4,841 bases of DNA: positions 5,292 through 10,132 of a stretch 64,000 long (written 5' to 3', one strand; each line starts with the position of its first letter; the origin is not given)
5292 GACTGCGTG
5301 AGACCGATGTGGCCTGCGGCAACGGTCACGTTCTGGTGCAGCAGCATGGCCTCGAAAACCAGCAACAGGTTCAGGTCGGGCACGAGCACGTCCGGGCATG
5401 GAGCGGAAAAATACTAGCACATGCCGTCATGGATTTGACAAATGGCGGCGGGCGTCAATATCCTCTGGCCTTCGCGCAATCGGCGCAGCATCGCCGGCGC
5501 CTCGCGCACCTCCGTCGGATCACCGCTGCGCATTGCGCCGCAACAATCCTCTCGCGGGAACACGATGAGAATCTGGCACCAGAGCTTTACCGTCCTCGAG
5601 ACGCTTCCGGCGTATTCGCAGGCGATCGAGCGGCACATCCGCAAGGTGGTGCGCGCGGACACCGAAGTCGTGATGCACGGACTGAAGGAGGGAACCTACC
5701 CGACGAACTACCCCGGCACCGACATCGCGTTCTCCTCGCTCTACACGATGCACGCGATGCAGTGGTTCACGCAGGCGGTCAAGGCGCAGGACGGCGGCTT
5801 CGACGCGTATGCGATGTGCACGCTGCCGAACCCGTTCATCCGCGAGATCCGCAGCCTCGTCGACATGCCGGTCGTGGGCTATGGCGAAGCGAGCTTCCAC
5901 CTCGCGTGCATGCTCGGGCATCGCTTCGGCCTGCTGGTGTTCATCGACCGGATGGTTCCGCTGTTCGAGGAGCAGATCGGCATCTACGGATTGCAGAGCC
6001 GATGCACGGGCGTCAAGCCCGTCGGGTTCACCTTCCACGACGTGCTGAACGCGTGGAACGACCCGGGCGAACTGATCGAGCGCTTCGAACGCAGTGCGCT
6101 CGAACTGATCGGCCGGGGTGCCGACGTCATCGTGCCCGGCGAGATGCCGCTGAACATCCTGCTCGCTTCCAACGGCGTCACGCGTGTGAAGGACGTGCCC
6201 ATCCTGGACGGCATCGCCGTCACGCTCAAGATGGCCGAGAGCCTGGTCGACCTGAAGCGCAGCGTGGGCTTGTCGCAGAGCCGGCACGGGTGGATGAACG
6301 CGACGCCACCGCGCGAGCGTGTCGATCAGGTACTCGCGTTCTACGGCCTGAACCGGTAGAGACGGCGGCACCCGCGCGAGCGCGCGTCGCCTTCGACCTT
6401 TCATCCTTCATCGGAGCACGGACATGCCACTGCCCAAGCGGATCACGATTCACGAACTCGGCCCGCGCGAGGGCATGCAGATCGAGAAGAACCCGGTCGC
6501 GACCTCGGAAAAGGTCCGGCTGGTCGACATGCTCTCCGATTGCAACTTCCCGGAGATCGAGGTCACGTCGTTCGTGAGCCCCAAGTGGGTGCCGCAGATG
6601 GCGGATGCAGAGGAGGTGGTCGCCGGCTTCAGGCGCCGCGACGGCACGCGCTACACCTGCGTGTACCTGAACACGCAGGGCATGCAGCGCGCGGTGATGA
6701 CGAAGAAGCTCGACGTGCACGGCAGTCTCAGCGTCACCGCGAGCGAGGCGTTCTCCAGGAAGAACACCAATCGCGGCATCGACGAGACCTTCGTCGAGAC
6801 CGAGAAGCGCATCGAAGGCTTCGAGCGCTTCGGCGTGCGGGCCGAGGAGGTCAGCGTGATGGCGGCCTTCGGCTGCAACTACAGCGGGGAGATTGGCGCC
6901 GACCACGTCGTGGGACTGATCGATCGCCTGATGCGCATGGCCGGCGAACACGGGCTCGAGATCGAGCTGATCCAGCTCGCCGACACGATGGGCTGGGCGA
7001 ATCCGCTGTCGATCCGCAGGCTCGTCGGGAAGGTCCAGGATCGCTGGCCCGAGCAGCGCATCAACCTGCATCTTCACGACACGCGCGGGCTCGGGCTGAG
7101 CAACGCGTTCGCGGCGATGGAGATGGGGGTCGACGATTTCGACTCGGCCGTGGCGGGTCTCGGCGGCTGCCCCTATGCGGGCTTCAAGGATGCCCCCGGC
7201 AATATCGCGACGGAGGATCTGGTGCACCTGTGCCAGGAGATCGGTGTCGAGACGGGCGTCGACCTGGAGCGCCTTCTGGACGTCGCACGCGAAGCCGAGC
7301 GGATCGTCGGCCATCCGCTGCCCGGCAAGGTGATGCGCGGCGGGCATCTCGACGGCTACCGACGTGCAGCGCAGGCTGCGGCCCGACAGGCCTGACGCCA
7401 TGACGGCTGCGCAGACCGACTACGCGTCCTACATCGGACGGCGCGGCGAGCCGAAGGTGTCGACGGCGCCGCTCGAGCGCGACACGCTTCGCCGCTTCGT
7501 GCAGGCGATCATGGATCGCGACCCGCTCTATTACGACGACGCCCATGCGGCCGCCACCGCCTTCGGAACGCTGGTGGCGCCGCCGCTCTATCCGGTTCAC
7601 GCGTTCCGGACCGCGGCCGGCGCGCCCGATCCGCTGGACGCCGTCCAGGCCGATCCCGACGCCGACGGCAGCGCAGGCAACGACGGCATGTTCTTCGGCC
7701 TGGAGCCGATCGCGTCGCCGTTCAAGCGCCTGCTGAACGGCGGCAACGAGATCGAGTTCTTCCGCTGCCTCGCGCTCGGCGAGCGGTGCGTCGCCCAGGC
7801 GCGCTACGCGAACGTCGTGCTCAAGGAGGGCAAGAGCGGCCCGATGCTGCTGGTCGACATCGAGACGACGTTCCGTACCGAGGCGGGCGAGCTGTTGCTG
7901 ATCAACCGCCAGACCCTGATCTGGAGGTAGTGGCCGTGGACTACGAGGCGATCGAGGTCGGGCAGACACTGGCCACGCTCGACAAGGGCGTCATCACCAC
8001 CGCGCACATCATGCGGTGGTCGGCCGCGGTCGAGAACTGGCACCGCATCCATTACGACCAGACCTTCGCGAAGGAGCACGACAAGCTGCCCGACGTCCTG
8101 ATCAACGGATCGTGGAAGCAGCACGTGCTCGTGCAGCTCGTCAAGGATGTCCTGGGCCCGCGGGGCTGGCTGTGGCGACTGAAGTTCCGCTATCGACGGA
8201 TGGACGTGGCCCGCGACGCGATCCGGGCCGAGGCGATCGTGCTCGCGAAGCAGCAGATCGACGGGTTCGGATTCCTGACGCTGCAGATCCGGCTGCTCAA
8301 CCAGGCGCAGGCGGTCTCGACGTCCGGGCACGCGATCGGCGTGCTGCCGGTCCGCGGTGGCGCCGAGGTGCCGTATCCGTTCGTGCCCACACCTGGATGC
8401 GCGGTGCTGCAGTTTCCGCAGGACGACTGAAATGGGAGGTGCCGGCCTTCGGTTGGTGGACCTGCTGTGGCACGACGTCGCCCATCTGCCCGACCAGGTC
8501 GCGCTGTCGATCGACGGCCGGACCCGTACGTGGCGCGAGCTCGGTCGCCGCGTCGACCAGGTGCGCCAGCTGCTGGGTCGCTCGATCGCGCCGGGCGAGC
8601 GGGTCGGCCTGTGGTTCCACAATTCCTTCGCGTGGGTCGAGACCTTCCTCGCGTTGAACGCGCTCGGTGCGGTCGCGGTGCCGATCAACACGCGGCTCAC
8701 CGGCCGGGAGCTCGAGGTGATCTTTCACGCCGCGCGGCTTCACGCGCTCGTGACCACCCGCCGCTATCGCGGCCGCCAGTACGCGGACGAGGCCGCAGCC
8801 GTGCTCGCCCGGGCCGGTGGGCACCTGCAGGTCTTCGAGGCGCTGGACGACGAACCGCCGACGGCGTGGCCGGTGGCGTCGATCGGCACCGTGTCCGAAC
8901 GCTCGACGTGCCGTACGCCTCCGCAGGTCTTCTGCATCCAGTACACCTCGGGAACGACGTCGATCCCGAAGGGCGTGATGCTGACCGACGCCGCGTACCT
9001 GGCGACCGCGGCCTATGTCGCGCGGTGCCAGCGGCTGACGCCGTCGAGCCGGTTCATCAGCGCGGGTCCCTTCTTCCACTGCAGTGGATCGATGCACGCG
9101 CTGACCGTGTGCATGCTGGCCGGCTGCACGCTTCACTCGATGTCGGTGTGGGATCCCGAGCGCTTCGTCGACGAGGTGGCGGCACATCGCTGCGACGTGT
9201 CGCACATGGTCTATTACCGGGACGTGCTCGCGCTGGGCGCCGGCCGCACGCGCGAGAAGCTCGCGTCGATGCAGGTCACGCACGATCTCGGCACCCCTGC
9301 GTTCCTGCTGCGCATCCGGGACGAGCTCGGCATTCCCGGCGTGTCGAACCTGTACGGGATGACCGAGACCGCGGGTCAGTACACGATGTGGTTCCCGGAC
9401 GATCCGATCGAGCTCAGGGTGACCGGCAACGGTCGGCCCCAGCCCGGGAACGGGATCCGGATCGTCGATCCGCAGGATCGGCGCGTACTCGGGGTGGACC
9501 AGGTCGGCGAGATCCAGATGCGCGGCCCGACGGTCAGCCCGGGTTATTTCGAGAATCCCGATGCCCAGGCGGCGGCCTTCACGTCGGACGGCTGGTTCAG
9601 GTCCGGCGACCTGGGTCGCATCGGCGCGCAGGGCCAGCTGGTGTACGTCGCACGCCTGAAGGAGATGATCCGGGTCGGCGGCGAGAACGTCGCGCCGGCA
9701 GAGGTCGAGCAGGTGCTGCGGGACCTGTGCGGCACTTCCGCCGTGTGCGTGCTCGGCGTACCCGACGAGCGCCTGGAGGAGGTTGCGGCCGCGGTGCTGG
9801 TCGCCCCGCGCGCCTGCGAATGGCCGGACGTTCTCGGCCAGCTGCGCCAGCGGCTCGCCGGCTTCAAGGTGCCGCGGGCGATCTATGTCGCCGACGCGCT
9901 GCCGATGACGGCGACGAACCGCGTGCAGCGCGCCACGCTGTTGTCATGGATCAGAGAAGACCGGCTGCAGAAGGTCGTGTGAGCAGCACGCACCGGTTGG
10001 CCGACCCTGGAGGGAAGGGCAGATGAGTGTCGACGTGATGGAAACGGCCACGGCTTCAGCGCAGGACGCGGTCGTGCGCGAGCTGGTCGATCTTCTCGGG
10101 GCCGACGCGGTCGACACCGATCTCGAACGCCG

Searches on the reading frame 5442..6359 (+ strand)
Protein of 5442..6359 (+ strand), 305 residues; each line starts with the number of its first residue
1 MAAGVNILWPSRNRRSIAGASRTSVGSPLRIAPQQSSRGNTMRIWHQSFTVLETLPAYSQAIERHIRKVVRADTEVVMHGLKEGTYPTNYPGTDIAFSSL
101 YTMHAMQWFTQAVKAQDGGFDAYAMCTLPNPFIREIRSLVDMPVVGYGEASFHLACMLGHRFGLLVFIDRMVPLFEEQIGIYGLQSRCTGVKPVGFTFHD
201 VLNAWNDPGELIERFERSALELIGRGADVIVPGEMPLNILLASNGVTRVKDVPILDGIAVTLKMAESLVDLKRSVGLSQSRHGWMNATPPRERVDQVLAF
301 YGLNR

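Call 59: search_protein_families(library=pfam, proteins=[window:5442-6359:+], max_evalue=0.00001)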
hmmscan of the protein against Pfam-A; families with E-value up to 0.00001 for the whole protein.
window:5442-6359:+ (305 aa): 1 family
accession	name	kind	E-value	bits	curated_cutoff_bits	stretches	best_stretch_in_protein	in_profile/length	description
PF01177.27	Asp_Glu_race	-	6.7e-20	72.2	31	1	57-265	11-211/211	Asp/Glu/Hydantoin racemase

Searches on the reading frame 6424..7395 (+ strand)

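Call 59: search_protein_families(library=pfam, proteins=[window:6424-7395:+], max_evalue=0.00001)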
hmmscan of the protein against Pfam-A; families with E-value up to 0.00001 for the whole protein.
window:6424-7395:+ (323 aa): 1 family
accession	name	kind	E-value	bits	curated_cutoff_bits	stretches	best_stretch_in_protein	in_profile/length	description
PF00682.25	HMGL-like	-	4.3e-38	131.6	29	1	7-289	2-258/260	HMGL-like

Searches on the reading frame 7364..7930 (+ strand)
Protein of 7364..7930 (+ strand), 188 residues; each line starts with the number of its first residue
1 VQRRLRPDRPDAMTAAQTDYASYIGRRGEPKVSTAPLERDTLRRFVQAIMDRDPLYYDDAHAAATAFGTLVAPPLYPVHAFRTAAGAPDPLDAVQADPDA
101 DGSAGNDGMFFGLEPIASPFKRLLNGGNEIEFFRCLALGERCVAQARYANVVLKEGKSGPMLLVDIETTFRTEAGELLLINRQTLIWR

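Call 59: search_protein_families(library=pfam, proteins=[window:7364-7930:+], max_evalue=0.00001)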
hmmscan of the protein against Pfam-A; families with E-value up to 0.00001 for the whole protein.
window:7364-7930:+ (188 aa): 1 family
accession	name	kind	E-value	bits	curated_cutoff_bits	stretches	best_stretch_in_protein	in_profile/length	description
PF13452.11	FAS1_DH_region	-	1e-18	68.2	22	1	31-177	8-128/132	FAS1-like, dehydratase domain region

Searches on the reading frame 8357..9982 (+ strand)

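Call 58: search_protein_families(library=pfam, proteins=[window:8357-9982:+], max_evalue=0.00001)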
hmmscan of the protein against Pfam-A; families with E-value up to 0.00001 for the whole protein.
window:8357-9982:+ (541 aa): 2 families
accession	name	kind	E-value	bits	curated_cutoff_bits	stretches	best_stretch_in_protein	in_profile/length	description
PF00501.34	AMP-binding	-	2.7e-61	207.9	29.9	1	38-398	2-384/384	AMP-binding enzyme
PF13193.12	AMP-binding_C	-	7.1e-08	33.7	24.5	1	449-520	1-74/76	AMP-binding enzyme C-terminal domain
